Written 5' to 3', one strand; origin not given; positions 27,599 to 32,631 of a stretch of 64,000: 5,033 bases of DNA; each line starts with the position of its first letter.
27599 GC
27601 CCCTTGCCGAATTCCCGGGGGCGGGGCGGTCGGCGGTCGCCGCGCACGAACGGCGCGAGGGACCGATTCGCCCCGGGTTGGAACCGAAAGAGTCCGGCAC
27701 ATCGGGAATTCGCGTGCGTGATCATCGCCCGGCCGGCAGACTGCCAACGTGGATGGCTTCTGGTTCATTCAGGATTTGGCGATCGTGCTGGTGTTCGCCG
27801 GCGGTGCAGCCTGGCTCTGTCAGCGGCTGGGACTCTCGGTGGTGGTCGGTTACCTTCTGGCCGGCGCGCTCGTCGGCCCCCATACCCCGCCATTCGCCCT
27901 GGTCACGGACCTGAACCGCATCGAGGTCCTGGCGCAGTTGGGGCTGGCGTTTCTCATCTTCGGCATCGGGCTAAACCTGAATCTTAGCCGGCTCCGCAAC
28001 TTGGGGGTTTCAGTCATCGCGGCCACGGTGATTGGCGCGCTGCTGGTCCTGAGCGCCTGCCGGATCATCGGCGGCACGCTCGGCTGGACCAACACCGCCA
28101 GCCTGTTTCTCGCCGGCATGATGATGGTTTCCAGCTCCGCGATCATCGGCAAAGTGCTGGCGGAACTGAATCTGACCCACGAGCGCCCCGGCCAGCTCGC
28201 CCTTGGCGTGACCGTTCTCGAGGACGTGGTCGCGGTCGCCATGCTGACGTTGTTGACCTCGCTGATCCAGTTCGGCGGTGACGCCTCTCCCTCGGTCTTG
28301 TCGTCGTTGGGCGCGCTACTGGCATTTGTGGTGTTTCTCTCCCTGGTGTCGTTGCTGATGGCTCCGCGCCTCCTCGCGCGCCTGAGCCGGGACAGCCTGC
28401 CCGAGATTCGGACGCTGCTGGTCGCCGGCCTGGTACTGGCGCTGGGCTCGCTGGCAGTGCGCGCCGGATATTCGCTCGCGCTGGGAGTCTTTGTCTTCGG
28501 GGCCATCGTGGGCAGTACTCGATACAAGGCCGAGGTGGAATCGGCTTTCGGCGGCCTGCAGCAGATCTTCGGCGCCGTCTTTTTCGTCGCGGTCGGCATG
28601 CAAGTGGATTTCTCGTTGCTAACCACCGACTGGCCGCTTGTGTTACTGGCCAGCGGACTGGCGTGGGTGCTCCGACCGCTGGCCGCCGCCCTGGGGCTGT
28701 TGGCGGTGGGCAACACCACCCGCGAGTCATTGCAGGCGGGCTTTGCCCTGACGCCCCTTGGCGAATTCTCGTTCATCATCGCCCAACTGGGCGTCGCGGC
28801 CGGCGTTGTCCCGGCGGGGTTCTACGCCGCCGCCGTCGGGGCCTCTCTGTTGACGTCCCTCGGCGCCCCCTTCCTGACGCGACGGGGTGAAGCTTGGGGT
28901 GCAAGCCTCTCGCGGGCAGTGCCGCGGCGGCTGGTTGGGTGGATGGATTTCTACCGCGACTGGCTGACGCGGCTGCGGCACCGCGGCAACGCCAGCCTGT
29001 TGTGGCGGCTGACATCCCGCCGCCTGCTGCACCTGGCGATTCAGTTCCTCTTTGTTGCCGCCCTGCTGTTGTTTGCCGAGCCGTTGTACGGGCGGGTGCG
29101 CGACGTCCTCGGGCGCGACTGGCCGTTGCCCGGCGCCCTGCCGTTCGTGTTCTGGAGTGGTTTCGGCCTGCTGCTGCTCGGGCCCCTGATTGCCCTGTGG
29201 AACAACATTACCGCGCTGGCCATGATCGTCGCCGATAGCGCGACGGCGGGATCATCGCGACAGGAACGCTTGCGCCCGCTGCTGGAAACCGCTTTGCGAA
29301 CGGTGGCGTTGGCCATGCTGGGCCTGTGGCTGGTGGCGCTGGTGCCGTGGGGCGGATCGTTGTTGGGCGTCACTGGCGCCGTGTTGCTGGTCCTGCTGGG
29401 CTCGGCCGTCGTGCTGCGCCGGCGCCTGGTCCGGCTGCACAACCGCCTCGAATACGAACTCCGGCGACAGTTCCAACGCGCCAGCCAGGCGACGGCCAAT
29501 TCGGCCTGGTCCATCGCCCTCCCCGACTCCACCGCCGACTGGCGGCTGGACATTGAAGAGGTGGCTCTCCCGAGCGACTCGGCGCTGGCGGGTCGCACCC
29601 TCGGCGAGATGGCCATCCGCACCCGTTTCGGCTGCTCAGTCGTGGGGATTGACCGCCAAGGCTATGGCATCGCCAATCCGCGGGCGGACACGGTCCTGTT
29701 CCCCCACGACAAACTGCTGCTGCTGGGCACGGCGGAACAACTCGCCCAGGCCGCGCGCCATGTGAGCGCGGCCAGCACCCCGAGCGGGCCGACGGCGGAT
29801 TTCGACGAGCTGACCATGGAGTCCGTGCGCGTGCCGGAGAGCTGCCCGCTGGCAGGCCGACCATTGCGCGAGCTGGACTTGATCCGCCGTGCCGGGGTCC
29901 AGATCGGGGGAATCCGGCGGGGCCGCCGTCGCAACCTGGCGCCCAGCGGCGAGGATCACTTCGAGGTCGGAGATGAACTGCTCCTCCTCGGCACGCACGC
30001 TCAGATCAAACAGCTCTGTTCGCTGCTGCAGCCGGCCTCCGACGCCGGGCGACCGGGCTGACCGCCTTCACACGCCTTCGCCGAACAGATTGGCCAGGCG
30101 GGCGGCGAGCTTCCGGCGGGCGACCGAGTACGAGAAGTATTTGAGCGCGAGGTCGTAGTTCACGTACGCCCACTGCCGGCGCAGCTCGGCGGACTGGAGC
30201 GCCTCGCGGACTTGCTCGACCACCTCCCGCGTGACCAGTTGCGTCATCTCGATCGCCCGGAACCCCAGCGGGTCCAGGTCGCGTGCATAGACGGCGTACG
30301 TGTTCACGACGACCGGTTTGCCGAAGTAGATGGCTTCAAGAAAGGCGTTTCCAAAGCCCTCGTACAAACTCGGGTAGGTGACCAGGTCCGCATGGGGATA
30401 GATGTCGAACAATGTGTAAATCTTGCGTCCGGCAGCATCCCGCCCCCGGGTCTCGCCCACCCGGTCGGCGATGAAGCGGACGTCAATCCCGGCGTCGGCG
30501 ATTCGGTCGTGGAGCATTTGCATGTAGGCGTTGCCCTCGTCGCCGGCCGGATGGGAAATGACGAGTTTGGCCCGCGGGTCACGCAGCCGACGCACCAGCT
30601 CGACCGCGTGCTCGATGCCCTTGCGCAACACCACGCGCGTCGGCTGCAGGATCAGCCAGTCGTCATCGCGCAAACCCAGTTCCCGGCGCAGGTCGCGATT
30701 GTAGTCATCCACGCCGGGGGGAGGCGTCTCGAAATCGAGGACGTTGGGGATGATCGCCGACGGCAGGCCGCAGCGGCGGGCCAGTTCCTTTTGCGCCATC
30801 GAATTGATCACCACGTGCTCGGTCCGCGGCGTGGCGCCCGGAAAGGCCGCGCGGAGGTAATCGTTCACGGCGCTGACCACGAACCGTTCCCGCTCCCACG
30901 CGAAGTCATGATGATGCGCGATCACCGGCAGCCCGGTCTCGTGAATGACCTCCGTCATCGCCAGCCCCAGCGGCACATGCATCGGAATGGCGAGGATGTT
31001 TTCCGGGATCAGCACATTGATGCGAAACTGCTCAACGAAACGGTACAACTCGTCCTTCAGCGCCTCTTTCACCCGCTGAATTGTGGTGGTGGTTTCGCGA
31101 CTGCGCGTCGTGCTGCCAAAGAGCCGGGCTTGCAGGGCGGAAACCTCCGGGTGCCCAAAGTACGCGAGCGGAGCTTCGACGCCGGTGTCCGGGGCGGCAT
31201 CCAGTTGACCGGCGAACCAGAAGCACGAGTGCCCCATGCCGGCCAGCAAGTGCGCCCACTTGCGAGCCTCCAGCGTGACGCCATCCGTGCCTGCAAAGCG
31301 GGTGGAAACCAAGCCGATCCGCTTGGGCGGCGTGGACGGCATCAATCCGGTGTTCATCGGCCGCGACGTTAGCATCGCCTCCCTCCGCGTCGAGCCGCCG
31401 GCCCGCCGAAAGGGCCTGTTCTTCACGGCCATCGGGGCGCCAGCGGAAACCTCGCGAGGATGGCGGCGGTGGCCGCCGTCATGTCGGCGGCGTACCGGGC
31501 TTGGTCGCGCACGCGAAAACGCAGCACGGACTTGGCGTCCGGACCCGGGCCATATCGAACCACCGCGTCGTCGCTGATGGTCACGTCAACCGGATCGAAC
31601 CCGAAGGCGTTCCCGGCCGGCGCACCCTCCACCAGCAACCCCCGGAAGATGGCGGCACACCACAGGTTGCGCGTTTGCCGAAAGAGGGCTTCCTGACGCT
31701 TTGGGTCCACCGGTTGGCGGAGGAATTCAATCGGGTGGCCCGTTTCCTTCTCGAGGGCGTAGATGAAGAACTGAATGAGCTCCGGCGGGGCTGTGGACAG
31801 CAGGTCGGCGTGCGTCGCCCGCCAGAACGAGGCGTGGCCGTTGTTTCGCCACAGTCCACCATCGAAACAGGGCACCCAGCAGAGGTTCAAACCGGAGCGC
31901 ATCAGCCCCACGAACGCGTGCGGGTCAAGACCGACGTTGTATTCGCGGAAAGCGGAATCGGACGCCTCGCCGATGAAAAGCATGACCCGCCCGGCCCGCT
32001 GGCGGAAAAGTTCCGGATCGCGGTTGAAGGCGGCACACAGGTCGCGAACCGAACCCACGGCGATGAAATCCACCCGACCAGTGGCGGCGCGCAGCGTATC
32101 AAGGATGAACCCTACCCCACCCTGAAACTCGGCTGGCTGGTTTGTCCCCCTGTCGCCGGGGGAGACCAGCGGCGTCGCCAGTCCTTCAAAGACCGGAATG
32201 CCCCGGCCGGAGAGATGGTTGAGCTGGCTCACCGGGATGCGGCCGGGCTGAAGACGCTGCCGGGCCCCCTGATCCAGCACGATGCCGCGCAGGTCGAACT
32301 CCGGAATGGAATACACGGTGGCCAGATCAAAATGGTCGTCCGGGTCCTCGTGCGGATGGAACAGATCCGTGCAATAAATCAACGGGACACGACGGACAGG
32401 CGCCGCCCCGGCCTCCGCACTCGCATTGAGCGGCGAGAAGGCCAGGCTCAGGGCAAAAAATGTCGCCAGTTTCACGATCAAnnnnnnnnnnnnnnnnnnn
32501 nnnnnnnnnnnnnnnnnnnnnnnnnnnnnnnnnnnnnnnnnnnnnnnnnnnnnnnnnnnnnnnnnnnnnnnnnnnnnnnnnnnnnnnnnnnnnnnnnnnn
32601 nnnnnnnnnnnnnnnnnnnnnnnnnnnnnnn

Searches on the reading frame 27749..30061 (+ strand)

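Call 66: search_protein_families(library=pfam, proteins=[window:27749-30061:+], max_evalue=0.00001)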
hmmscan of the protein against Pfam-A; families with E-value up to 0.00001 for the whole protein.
window:27749-30061:+ (770 aa): 2 families
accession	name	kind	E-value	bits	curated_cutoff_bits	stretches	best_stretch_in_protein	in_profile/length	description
PF00999.27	Na_H_Exchanger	-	4.1e-50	171.1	26.2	1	16-376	5-368/375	Sodium/hydrogen exchanger, transmembrane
PF02080.26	TrkA_C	-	6e-36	122.6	27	2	691-760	2-70/71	TrkA-C domain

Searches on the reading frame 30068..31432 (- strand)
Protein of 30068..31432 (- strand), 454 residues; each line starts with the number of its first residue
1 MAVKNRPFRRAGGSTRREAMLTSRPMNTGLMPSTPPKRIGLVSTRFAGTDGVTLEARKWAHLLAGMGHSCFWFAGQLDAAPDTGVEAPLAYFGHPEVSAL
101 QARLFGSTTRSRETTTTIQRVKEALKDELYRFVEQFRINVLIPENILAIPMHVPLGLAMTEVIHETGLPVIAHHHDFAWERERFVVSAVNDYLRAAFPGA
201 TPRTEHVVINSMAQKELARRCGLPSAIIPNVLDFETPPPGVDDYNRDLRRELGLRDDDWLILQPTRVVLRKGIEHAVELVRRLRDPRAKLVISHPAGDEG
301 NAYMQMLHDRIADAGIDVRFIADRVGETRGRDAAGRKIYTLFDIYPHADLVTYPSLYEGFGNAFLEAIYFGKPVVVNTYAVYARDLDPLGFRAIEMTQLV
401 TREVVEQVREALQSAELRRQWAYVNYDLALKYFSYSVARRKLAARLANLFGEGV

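Call 66: search_protein_families(library=pfam, proteins=[window:30068-31432:-], max_evalue=0.00001)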
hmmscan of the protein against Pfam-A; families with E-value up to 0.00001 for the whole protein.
window:30068-31432:- (454 aa): 4 families
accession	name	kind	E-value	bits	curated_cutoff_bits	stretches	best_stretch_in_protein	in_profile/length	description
PF00534.26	Glycos_transf_1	-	6.1e-14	52.3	26.4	1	247-422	4-166/172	Glycosyl transferases group 1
PF13692.12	Glyco_trans_1_4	-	3.1e-08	34.4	27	1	271-379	15-108/142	Glycosyl transferases group 1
PF13439.12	Glyco_transf_4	-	2.5e-06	28.1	28.5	0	59-234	11-168/170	Glycosyltransferase Family 4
PF20706.3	GT4-conflict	-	5.7e-06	26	26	0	270-391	211-324/385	Family 4 Glycosyltransferase in conflict systems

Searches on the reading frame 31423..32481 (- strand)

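Call 66: search_protein_families(library=pfam, proteins=[window:31423-32481:-], max_evalue=0.00001)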
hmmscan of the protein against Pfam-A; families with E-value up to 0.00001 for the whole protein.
window:31423-32481:- (352 aa): 1 family
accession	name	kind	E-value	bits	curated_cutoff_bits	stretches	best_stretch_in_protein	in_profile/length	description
PF01156.24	IU_nuc_hydro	-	6.2e-11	42.9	34.2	1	48-203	10-184/297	Inosine-uridine preferring nucleoside hydrolase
